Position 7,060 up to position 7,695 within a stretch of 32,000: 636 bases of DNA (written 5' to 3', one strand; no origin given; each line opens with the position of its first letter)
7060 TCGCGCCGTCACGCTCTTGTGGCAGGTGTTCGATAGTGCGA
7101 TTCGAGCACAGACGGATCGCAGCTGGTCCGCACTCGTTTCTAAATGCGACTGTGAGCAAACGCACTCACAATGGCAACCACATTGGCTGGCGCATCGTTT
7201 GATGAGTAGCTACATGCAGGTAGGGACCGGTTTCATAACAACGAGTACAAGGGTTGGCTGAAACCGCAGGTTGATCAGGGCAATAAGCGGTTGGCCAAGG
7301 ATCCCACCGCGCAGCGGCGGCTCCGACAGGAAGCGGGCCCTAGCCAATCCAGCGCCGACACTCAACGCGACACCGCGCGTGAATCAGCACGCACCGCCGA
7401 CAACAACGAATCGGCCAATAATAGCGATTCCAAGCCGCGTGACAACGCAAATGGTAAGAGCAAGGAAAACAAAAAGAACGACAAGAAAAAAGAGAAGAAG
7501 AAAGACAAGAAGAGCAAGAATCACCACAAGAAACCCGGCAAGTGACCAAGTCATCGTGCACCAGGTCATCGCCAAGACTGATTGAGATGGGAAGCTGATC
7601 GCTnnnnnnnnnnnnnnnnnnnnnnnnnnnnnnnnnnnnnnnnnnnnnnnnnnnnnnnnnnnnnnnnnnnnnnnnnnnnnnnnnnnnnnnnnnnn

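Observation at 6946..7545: Second cassette is a clean deletion derivative: leader fused directly to the toxin's 3' tail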

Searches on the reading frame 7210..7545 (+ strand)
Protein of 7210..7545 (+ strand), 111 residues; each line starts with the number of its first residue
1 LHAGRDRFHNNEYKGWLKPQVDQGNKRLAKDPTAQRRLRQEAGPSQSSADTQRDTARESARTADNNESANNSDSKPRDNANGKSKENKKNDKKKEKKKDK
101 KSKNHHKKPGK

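Call 4: search_protein_families(library=pfam, proteins=[window:7291-7545:+], max_evalue=0.01)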
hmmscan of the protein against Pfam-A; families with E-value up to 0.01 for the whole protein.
window:7291-7545:+ (84 aa): 0 families

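Call 21: list_cluster_members(proteins=[window:7291-7545:+, window:7604-8008:+, L004:7864-9942:+, window:4493-6406:+])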
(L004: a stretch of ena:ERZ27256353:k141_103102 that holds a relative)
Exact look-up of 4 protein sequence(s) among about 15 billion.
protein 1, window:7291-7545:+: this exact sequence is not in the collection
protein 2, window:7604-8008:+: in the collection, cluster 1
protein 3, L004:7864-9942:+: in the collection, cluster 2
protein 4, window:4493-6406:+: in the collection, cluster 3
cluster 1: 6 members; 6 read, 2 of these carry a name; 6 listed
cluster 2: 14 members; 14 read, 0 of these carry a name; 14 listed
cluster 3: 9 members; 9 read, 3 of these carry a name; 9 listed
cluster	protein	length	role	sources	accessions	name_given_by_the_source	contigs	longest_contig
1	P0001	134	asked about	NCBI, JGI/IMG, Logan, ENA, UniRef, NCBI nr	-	-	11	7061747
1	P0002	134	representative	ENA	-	-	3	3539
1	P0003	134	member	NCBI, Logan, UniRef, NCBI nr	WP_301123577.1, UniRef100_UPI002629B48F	ankyrin repeat domain-containing protein [Mycolicibacterium fortuitum] | ankyrin repeat domain-containing protein n=1 Tax=Mycolicibacterium fortuitum TaxID=1766 ...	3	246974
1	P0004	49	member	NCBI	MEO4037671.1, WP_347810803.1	ankyrin repeat domain-containing protein, partial [Mycolicibacterium smegmatis]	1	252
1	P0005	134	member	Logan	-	-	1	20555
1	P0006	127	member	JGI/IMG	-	-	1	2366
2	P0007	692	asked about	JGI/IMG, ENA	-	-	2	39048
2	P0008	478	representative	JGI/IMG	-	-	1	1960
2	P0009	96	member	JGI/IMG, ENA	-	-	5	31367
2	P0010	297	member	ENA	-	-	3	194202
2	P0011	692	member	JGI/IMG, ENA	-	-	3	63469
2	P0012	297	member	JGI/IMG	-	-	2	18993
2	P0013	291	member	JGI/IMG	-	-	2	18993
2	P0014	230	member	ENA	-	-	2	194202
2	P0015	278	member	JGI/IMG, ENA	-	-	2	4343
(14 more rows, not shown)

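Call 28: find_homologous_proteins(query=window:7237-7542:+, max_evalue=0.001)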
Query seq(102 aa): 7 candidates shared short words with the query, none scored E <= 0.001.
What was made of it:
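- Tried and rejected: find_homologous_proteins with the 102-aa tail peptide returned nothing, probably because of low-complexity filtering (call 28).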

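Call 58: search_protein_families(library=pfam, proteins=[window:7210-7545:+], max_evalue=0.01)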
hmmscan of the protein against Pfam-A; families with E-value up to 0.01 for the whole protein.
window:7210-7545:+ (111 aa): 0 families
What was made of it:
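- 7238..7545 (+): 3' stump of a B-type GH-E toxin gene (last 102 codons, the Lys-rich tail). The frame happens to be open from 7210. The first start-type codon is TTG 7291 (84 aa). No Pfam domain (calls 4, 58).
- On Polymorphic toxin system, Tox-GH-E / Imm-ank (the remnant 7238-7545 as a toxin): No Pfam family matches 7210-7545 or 7291-7545 (calls 4, 58).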
